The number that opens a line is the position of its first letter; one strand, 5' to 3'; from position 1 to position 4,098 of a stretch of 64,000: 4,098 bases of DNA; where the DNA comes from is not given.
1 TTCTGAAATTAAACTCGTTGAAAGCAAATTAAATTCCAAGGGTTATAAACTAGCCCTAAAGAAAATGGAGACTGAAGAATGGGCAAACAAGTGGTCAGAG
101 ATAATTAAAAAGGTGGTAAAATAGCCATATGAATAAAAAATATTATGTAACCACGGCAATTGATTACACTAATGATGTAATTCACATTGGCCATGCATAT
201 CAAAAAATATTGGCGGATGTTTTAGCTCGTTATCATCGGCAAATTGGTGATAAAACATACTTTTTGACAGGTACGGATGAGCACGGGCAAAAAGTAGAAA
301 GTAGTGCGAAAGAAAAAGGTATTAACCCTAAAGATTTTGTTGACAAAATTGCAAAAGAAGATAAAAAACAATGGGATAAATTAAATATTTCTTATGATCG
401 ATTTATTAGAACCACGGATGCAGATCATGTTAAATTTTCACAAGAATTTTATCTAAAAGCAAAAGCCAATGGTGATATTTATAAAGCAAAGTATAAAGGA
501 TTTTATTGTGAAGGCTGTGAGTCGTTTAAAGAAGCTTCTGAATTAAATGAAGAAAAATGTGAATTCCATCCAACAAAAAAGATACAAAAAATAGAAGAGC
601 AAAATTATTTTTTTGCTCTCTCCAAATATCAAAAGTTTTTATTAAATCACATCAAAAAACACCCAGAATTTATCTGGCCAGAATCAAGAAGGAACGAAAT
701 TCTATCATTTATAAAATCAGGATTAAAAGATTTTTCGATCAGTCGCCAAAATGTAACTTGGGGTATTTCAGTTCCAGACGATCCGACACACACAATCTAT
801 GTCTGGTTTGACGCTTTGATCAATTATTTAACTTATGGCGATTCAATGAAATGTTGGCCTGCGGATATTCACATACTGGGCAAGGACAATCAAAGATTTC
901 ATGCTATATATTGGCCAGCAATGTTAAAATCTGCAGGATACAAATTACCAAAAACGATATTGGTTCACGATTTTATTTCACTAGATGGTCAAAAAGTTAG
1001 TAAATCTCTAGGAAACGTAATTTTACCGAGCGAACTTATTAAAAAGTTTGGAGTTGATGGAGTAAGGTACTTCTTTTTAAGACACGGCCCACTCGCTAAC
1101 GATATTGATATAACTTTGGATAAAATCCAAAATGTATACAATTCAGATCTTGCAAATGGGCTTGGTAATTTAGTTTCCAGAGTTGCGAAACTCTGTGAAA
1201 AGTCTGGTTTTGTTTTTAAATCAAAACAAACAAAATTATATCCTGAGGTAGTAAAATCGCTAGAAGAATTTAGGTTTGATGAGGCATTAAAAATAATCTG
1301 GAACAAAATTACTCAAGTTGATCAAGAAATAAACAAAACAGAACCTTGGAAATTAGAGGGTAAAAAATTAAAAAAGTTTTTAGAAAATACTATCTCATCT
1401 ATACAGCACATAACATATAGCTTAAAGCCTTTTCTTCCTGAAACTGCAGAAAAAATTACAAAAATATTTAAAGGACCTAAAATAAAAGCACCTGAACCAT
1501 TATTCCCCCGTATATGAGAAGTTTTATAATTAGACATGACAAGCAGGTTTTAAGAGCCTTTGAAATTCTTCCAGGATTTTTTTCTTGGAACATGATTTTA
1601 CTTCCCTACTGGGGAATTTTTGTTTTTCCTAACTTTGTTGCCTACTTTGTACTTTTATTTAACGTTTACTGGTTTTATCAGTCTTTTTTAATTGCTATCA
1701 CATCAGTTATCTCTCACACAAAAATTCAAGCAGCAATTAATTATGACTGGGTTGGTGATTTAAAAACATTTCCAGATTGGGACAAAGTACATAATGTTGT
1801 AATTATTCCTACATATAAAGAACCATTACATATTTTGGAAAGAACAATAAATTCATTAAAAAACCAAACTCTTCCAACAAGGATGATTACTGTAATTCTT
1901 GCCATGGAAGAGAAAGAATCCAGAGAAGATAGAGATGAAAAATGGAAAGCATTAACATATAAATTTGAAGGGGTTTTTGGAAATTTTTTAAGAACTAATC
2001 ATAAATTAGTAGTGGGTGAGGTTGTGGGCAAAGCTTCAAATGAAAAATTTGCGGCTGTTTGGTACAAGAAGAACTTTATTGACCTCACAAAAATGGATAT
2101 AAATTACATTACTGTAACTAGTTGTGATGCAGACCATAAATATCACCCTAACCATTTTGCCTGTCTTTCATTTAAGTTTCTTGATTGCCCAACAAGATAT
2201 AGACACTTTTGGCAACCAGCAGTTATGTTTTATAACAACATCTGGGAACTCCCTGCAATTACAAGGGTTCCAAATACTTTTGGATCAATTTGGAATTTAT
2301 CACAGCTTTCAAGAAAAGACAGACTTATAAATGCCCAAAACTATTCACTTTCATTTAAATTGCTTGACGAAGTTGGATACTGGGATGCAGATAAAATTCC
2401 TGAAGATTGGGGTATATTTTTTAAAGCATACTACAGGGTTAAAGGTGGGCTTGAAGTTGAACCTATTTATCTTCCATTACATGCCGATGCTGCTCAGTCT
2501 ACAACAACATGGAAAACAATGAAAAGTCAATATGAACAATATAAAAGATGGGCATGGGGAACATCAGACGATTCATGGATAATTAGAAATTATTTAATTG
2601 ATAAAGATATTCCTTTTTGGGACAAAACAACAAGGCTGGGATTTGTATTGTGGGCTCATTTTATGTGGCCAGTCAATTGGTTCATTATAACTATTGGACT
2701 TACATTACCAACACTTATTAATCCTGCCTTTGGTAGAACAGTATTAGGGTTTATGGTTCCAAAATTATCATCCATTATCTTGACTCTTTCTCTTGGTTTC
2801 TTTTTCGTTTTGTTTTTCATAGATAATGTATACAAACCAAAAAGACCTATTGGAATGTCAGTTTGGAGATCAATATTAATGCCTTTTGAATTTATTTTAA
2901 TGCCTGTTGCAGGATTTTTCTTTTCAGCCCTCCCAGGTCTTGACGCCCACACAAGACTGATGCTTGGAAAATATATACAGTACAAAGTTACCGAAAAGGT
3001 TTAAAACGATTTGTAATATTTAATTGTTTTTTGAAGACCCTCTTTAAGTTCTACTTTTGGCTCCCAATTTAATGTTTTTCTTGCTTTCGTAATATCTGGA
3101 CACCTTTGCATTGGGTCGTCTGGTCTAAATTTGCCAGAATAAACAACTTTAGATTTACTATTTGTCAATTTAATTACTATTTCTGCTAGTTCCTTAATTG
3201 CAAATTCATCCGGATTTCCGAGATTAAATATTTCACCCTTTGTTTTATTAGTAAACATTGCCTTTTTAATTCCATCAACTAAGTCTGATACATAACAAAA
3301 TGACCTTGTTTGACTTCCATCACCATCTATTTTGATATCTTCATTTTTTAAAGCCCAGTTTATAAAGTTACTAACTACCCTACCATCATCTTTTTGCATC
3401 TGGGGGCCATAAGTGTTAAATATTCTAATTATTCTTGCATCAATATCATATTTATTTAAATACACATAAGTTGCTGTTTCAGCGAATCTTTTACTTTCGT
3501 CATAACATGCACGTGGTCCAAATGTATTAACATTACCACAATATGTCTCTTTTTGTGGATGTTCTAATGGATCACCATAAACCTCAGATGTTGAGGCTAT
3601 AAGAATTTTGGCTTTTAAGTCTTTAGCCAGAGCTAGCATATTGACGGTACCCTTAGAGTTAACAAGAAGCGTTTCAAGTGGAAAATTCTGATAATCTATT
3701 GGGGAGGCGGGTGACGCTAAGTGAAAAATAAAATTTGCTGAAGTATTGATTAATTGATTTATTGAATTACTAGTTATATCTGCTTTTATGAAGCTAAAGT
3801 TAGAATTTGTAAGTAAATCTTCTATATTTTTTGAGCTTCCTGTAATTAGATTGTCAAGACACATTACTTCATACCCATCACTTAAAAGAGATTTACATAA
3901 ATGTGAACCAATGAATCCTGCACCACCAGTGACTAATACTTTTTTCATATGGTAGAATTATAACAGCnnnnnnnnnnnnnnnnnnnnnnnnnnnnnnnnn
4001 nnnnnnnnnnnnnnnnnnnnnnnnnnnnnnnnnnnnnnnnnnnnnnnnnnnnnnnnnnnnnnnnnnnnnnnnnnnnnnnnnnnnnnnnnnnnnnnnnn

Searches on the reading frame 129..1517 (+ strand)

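Call 84: search_protein_families(library=pfam, proteins=[window:129-1517:+], max_evalue=0.0001)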
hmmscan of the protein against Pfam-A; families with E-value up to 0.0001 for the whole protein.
window:129-1517:+ (462 aa): 4 families
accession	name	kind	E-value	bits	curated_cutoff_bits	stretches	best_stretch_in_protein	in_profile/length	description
PF09334.17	tRNA-synt_1g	-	6.1e-106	354.9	20.1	1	5-352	1-390/391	tRNA synthetases class I (M)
PF00133.28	tRNA-synt_1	-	2.4e-27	96.2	22.7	2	3-216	23-244/414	tRNA synthetases class I (I, L, M and V)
PF01406.26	tRNA-synt_1e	-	3.6e-14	53.3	27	2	270-319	234-283/301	tRNA synthetases class I (C) catalytic domain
PF01921.24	tRNA-synt_1f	-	1.9e-05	24.2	27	0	271-338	264-330/360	tRNA synthetases class I (K)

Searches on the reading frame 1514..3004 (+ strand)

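Call 84: search_protein_families(library=pfam, proteins=[window:1514-3004:+], max_evalue=0.0001)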
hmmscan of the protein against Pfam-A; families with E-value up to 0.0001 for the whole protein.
window:1514-3004:+ (496 aa): 1 family
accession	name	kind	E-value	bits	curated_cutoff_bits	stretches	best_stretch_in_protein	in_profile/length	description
PF13632.12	Glyco_trans_2_3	-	3.6e-07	30.6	27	1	271-433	71-195/198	Glycosyl transferase family group 2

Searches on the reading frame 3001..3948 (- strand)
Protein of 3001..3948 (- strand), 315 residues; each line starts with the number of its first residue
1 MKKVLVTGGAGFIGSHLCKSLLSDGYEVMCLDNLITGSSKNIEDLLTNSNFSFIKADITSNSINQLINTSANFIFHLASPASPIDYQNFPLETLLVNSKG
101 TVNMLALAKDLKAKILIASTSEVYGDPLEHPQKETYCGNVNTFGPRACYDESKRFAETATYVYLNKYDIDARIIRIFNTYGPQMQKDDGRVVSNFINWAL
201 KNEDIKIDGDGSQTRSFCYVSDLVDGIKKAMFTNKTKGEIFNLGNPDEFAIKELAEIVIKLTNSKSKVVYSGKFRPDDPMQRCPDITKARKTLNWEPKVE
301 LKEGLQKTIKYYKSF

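Call 84: search_protein_families(library=pfam, proteins=[window:3001-3948:-], max_evalue=0.0001)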
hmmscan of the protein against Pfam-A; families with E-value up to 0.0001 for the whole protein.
window:3001-3948:- (315 aa): 7 families
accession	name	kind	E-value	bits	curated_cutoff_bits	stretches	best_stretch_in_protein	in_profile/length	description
PF16363.11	GDP_Man_Dehyd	-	2.6e-57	195.2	27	1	5-308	1-332/332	GDP-mannose 4,6 dehydratase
PF01370.27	Epimerase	-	4e-53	180.7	20.9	1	4-244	1-240/240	NAD dependent epimerase/dehydratase family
PF01073.25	3Beta_HSD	-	2.5e-15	56.7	22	1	5-224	1-222/280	3-beta hydroxysteroid dehydrogenase/isomerase family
PF04321.23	RmlD_sub_bind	-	6.5e-11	42.3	27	1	3-269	2-238/287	RmlD substrate binding domain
PF02719.21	Polysacc_synt_2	-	3.4e-10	40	20.2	1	4-118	1-125/293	Polysaccharide biosynthesis protein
PF07993.18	NAD_binding_4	-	2.8e-08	33.7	20.1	1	6-176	1-204/258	Male sterility protein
PF00106.31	adh_short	-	1e-05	25.6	26.6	1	2-68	1-69/195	short chain dehydrogenase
